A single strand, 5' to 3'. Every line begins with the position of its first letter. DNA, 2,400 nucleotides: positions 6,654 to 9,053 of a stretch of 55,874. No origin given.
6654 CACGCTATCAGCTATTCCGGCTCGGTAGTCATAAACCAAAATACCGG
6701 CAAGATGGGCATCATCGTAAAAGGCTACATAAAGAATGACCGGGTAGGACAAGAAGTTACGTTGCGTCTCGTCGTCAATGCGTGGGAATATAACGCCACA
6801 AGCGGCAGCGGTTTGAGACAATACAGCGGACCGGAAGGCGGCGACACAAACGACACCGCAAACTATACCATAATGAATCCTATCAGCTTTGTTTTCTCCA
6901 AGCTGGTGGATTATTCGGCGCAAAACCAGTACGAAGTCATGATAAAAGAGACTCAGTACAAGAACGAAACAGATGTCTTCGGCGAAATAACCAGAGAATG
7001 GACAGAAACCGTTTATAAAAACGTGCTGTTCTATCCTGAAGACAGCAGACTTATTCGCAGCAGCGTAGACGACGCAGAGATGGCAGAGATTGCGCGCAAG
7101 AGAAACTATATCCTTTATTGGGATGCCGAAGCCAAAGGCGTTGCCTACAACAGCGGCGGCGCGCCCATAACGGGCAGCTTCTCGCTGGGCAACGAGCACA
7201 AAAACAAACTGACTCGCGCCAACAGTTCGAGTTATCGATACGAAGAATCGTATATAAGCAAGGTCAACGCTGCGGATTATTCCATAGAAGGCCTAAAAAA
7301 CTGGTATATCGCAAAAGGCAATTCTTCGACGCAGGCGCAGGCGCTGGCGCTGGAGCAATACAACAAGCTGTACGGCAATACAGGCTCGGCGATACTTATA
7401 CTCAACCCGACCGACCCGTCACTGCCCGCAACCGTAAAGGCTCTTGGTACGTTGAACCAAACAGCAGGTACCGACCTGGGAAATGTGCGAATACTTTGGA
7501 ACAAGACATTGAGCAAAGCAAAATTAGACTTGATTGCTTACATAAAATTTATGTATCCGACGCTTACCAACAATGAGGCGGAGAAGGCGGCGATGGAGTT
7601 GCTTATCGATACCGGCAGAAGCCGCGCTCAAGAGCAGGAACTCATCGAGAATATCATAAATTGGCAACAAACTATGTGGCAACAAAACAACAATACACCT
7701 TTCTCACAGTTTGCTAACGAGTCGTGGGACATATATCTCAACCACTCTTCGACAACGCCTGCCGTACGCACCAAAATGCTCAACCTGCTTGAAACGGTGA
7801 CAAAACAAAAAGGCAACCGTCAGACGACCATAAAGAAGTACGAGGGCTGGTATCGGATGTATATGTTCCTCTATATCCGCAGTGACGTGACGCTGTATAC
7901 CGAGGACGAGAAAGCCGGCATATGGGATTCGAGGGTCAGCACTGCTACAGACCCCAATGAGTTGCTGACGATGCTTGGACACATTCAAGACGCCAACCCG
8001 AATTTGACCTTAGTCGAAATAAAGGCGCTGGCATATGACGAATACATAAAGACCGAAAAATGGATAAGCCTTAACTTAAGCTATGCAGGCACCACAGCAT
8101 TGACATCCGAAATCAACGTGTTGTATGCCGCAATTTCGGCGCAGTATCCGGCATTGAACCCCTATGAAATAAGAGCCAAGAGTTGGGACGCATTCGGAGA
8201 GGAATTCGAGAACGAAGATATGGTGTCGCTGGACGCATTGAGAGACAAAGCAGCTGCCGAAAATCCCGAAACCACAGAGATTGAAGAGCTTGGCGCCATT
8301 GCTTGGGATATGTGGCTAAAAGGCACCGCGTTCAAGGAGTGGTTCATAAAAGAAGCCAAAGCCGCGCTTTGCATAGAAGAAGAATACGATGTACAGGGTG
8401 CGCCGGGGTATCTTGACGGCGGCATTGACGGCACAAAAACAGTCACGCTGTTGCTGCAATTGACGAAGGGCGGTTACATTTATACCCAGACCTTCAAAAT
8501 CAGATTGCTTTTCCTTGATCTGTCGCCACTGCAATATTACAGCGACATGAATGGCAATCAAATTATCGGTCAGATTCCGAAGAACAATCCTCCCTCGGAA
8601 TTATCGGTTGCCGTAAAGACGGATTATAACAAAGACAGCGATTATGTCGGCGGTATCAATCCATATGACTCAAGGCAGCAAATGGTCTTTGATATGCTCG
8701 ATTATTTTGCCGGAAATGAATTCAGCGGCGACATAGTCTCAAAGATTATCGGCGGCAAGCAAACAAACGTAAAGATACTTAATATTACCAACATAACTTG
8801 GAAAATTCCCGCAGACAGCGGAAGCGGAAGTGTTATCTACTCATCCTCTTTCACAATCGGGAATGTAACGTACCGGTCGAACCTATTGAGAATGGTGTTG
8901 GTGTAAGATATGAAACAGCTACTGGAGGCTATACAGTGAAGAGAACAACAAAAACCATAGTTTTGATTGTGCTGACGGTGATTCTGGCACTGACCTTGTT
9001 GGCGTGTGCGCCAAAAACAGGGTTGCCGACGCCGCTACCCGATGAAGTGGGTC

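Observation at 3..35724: Island of three consecutive giant genes plus a cohesin lipoprotein fills ~35 kb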

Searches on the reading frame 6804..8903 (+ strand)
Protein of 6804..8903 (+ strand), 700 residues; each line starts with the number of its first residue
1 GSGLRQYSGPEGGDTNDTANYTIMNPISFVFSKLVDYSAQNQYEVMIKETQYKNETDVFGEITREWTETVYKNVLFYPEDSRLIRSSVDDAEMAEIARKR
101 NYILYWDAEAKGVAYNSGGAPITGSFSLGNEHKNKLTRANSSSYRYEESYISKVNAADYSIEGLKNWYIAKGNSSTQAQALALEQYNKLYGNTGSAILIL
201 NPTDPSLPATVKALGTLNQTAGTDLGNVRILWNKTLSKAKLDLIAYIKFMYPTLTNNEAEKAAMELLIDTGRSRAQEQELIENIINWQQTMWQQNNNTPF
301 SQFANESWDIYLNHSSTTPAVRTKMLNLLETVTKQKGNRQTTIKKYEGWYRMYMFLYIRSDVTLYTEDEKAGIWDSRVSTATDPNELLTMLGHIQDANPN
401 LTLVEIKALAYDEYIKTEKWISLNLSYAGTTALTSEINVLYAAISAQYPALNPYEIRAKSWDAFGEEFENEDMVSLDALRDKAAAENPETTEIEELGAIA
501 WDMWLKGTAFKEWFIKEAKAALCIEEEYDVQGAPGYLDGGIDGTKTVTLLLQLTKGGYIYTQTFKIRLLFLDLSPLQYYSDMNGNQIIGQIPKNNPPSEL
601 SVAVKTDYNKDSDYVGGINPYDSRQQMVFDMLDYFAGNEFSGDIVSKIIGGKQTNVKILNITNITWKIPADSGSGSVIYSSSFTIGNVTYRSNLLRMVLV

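Call 93: search_protein_families(library=pfam, proteins=[window:6804-8903:+], max_evalue=5)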
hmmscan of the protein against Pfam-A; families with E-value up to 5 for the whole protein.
window:6804-8903:+ (700 aa): 1 family
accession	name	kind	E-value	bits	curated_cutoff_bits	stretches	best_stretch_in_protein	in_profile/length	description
PF16030.10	GD_N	-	0.011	16.4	29.6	1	577-632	8-67/108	Serine protease gd N-terminus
